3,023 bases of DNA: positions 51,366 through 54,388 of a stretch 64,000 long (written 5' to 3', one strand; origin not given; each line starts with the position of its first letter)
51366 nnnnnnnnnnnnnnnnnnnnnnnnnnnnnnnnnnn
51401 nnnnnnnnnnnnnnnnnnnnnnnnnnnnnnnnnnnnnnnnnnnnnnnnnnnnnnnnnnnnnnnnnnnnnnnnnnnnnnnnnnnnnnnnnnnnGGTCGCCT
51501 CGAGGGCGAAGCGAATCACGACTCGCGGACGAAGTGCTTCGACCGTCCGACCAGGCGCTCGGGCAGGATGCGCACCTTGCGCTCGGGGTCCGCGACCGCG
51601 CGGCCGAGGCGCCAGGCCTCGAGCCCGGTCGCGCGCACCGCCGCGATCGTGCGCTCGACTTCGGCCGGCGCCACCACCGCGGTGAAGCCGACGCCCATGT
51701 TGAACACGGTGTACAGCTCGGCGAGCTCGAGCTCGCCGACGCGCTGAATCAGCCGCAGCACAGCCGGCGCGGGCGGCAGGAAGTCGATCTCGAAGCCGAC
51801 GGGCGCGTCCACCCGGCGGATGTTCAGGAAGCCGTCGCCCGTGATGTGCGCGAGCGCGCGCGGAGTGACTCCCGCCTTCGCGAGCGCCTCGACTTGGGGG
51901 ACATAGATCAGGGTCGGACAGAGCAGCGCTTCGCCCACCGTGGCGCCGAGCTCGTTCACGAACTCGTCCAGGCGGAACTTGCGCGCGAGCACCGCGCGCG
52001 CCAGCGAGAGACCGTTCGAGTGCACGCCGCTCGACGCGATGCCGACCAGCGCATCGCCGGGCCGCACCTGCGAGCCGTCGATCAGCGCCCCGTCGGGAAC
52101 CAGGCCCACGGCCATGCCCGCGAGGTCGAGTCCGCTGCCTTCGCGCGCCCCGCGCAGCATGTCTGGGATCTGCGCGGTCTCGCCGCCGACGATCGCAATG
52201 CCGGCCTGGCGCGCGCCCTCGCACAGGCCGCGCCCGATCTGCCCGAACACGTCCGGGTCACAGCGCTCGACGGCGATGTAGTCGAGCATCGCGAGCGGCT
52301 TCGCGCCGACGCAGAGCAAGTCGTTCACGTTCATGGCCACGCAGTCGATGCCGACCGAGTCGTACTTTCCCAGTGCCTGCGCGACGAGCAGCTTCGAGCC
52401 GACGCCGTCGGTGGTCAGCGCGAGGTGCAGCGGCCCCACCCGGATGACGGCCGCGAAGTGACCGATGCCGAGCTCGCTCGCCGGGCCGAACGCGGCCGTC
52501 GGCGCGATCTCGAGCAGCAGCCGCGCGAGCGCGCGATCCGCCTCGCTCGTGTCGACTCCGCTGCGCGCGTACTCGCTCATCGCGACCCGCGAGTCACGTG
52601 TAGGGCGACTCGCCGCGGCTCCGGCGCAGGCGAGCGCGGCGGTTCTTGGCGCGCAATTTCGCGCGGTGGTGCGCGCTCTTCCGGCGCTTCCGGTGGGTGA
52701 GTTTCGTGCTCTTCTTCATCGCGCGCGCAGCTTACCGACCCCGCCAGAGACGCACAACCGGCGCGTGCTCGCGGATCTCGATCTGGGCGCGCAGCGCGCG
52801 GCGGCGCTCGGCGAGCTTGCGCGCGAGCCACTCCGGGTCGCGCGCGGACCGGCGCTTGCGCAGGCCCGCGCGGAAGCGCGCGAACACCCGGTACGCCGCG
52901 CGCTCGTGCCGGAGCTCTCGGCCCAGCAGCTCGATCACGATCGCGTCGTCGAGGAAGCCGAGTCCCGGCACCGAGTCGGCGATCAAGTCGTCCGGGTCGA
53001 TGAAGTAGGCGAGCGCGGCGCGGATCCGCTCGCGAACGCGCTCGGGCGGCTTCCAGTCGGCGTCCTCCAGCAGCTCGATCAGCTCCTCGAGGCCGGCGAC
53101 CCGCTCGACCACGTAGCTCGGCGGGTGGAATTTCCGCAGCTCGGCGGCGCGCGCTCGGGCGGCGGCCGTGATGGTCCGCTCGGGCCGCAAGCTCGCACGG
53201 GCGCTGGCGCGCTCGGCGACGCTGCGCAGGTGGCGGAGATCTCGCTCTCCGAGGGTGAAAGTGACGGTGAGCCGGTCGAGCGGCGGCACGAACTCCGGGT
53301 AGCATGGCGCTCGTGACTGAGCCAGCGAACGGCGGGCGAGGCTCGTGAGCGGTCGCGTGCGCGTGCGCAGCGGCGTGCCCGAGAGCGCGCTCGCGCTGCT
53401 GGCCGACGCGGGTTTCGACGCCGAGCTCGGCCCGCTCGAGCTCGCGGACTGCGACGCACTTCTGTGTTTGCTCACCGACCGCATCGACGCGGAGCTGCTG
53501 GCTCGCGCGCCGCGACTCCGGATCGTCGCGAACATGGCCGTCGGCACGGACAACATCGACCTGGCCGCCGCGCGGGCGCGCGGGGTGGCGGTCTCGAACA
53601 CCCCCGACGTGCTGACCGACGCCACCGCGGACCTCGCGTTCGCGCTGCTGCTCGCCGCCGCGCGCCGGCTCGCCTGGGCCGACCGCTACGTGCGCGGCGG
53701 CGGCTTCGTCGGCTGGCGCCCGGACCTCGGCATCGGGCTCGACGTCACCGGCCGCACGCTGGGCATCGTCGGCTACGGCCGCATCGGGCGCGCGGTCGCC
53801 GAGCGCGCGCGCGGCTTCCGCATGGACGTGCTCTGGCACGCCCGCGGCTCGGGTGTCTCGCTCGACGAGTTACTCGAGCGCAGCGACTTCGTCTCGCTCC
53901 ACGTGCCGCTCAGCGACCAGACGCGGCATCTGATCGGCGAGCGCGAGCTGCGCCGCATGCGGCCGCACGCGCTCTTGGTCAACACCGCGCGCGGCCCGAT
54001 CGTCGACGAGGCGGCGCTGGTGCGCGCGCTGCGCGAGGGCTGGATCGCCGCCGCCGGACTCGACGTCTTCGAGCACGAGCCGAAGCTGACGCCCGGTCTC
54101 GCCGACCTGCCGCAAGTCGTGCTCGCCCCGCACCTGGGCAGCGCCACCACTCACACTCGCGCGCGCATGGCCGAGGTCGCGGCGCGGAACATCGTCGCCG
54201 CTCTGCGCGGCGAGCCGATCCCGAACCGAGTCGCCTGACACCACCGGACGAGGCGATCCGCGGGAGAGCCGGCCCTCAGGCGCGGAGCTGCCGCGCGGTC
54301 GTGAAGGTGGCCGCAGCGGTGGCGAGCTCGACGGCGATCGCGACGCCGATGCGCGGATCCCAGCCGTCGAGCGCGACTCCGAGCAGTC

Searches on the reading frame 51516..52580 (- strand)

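Call 64: search_protein_families(library=pfam, proteins=[window:51516-52580:-], max_evalue=0.00001)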
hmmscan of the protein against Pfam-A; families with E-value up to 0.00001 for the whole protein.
window:51516-52580:- (354 aa): 2 families
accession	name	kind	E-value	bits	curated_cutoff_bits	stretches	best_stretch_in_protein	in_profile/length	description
PF00586.29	AIRS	-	3.3e-25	89.1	24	1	43-161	4-112/112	AIR synthase related protein, N-terminal domain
PF02769.27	AIRS_C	-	6.2e-22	78.9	23.1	1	173-336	1-153/156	AIR synthase related protein, C-terminal domain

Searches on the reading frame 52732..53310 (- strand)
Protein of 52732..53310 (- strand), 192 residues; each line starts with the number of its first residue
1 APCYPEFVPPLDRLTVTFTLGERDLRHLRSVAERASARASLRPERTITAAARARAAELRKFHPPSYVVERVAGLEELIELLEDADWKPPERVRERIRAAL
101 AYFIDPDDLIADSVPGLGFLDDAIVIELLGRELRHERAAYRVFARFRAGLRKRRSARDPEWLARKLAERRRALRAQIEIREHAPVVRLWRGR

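Call 64: search_protein_families(library=pfam, proteins=[window:52732-53310:-], max_evalue=0.00001)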
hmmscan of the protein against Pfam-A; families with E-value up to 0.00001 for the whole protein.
window:52732-53310:- (192 aa): 1 family
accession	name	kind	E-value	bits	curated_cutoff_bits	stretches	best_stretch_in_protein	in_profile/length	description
PF06803.17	DUF1232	-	7.8e-09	35.6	23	1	98-126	7-35/37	Protein of unknown function (DUF1232)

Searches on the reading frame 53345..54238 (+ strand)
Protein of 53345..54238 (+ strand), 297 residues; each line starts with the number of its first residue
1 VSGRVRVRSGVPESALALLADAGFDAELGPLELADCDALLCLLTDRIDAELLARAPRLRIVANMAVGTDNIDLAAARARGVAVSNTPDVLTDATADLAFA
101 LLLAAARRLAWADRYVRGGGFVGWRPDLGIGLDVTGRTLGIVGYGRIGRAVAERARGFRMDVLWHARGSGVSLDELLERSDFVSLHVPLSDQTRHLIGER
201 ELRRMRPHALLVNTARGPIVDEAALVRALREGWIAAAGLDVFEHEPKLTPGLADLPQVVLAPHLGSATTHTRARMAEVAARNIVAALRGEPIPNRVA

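Call 64: search_protein_families(library=pfam, proteins=[window:53345-54238:+], max_evalue=0.00001)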
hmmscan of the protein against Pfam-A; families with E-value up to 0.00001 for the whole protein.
window:53345-54238:+ (297 aa): 2 families
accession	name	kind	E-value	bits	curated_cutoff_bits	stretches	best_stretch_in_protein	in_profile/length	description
PF02826.25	2-Hacid_dh_C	-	3e-55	186.8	25.1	1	99-265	1-178/178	D-isomer specific 2-hydroxyacid dehydrogenase, NAD binding domain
PF00389.36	2-Hacid_dh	-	5e-30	104.4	24.6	1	32-296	36-133/134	D-isomer specific 2-hydroxyacid dehydrogenase, catalytic domain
